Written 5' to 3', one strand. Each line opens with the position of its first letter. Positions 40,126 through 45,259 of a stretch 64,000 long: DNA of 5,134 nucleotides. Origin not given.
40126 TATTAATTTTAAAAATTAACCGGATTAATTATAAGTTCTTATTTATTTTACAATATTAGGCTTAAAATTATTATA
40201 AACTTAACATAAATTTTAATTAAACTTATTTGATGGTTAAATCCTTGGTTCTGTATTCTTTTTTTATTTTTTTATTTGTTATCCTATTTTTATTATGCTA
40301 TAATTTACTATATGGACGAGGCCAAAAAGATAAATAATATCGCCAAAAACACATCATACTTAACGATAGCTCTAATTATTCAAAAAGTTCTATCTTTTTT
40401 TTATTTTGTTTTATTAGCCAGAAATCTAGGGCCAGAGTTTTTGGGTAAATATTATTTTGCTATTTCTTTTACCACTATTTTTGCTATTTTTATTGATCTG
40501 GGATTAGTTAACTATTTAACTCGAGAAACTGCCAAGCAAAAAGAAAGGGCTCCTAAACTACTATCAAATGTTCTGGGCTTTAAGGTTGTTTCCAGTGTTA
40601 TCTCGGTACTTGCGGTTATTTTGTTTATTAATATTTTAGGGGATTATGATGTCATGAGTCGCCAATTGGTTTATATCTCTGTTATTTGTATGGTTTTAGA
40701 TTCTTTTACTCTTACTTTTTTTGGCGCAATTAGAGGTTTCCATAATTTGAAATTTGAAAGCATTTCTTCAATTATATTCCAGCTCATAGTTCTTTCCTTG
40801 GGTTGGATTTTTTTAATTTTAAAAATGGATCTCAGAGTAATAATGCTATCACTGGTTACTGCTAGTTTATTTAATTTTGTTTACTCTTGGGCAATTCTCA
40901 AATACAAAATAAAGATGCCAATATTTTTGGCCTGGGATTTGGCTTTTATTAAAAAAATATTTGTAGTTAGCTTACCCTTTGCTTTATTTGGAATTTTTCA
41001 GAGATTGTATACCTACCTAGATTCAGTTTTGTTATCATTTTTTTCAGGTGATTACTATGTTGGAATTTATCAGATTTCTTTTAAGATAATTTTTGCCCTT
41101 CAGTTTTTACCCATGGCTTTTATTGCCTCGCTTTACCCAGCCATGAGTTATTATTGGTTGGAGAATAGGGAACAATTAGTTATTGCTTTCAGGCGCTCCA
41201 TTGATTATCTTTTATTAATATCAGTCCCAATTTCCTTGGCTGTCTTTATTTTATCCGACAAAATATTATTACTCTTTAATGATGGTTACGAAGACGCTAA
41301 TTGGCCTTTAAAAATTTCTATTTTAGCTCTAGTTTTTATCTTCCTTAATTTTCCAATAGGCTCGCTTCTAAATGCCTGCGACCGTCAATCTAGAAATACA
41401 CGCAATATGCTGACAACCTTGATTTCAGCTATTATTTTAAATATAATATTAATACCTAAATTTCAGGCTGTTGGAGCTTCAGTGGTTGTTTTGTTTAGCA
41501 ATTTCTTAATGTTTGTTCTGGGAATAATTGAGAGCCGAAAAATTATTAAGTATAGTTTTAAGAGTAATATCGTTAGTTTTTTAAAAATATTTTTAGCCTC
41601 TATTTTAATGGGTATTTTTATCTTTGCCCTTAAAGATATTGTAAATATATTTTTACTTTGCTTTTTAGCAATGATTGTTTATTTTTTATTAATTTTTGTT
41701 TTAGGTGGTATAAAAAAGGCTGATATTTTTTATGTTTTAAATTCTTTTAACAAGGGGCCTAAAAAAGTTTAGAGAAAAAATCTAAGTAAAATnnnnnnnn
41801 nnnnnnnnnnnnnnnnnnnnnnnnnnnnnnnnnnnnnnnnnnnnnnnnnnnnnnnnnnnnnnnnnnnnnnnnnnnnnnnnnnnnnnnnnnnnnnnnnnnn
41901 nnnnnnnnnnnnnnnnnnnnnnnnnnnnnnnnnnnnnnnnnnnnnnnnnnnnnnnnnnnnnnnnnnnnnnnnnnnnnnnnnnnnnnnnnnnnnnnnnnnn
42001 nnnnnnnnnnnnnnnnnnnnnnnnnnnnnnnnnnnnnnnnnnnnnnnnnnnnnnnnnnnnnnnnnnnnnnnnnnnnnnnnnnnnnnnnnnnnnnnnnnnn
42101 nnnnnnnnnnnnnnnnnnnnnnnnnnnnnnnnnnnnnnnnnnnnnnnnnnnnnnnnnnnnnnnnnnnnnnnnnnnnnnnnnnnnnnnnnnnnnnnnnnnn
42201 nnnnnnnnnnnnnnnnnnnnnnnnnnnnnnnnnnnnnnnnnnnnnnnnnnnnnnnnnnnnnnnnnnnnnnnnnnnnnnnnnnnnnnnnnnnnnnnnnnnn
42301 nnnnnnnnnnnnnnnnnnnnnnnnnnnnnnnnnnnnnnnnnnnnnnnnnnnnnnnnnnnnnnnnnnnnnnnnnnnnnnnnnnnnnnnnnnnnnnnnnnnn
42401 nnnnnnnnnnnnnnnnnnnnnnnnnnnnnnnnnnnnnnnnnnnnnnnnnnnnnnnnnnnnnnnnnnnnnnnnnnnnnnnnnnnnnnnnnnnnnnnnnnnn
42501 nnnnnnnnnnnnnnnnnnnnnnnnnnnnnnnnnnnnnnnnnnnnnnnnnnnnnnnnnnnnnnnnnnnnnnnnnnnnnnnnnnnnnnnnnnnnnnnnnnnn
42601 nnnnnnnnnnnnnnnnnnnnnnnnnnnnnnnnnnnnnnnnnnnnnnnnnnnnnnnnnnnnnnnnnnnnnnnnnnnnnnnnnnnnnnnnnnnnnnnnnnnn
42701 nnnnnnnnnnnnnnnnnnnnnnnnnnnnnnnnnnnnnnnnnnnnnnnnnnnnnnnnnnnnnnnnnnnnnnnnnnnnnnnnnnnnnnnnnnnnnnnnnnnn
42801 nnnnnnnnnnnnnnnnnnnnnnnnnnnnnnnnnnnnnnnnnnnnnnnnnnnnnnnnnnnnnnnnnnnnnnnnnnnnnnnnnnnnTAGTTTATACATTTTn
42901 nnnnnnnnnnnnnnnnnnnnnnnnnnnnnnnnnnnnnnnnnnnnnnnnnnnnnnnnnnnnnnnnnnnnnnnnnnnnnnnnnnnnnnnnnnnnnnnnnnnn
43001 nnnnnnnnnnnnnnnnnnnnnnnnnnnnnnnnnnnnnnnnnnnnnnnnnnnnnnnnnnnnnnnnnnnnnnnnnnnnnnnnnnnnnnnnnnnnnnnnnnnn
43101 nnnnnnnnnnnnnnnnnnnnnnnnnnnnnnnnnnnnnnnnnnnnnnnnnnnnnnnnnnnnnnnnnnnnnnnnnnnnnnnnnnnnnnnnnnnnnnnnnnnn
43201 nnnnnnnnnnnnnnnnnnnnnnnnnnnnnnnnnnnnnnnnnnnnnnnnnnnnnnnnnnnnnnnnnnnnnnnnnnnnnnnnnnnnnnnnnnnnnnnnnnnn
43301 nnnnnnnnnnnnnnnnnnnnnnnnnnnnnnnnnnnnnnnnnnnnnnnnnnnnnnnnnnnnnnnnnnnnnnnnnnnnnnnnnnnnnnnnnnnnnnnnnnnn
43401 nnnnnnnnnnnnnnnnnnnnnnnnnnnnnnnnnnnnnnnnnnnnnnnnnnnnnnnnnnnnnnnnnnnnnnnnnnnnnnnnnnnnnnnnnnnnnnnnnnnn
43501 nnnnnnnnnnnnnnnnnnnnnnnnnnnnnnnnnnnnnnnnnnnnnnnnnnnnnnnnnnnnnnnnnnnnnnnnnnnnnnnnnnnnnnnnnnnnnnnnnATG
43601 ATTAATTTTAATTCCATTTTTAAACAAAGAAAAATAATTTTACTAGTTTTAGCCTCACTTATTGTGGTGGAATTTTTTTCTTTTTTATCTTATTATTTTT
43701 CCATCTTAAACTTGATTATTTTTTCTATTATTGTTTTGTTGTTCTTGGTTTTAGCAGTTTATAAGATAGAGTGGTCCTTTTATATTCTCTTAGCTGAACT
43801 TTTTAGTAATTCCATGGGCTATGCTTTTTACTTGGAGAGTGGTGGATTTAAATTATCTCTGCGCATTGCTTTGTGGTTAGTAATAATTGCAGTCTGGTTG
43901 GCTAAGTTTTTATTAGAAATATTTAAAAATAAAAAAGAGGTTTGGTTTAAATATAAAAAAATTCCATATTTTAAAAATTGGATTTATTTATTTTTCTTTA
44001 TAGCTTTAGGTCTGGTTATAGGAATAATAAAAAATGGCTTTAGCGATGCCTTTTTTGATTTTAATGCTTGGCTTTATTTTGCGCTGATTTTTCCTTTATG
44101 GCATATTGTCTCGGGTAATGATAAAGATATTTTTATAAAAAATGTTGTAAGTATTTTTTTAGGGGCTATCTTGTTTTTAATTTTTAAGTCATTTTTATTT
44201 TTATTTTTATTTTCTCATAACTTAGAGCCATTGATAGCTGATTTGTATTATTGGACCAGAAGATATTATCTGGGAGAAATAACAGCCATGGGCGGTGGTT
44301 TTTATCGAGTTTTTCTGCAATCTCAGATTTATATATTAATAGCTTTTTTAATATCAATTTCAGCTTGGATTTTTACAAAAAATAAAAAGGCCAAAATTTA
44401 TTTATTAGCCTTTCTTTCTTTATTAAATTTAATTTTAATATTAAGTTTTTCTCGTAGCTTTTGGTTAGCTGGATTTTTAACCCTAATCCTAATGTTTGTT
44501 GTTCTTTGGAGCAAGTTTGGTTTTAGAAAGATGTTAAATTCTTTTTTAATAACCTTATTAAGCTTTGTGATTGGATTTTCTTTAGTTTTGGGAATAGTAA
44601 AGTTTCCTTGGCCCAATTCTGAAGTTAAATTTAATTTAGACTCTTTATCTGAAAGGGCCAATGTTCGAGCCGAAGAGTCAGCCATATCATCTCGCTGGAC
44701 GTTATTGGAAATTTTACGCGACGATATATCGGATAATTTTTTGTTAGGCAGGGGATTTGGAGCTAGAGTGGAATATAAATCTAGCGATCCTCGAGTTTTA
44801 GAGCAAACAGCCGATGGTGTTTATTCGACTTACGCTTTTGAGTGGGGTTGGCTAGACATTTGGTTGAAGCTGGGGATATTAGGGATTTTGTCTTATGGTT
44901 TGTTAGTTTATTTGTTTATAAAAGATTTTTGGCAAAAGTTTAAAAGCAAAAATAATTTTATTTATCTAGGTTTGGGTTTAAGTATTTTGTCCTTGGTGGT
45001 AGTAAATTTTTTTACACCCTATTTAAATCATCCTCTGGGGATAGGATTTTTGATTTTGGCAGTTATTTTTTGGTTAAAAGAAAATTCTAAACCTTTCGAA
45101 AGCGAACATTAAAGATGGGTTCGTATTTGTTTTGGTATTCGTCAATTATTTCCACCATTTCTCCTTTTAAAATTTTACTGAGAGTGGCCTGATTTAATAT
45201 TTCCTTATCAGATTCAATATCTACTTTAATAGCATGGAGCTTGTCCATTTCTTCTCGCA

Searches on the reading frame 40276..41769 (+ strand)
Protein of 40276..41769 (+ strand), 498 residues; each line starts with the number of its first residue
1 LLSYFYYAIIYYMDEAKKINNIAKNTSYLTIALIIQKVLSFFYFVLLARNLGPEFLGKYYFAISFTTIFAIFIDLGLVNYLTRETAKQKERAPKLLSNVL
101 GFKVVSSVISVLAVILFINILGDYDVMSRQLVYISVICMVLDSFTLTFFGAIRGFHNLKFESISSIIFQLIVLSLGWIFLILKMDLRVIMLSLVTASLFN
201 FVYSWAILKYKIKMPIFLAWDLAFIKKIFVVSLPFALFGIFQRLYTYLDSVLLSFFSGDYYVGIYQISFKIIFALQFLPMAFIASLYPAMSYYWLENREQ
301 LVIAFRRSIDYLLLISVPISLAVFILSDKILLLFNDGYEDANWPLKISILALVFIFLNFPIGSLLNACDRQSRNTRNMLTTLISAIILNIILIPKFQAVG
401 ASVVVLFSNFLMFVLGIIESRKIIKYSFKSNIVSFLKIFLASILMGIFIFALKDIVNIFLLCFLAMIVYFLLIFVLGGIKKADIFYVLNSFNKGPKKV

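Call 30: search_protein_families(library=pfam, proteins=[window:40276-41769:+], max_evalue=0.0001)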
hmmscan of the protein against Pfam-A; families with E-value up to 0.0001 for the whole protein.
window:40276-41769:+ (498 aa): 3 families
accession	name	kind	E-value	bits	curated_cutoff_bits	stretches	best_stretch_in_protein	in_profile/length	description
PF01943.22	Polysacc_synt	-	1.2e-35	123.7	28.2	1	23-293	2-273/274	Polysaccharide biosynthesis protein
PF13440.11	Polysacc_synt_3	-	8.6e-15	55.2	23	1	46-333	1-282/293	Polysaccharide biosynthesis protein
PF01554.23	MatE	-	8.5e-12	45.5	24.9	1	234-392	1-158/161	MatE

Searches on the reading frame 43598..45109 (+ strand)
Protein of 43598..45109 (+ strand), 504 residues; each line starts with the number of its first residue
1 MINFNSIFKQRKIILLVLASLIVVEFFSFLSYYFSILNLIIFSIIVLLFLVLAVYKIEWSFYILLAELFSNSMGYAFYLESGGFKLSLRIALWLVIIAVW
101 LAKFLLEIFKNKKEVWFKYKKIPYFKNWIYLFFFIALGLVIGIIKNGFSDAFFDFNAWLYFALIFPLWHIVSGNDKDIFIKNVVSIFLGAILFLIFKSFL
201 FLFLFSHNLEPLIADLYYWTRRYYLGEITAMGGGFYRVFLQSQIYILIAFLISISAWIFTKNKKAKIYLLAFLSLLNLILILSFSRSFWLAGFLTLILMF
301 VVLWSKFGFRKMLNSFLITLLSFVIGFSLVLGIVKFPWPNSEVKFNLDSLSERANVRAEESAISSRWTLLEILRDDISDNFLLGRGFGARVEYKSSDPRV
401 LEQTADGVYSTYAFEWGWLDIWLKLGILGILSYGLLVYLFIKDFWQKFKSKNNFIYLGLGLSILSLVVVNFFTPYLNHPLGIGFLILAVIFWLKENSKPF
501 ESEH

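Call 30: search_protein_families(library=pfam, proteins=[window:43598-45109:+], max_evalue=0.0001)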
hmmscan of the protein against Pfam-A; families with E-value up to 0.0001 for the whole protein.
window:43598-45109:+ (504 aa): 1 family
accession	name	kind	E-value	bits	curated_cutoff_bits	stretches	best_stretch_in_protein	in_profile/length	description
PF04932.20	Wzy_C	-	3.6e-09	37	31.7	1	273-433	5-148/149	O-Antigen ligase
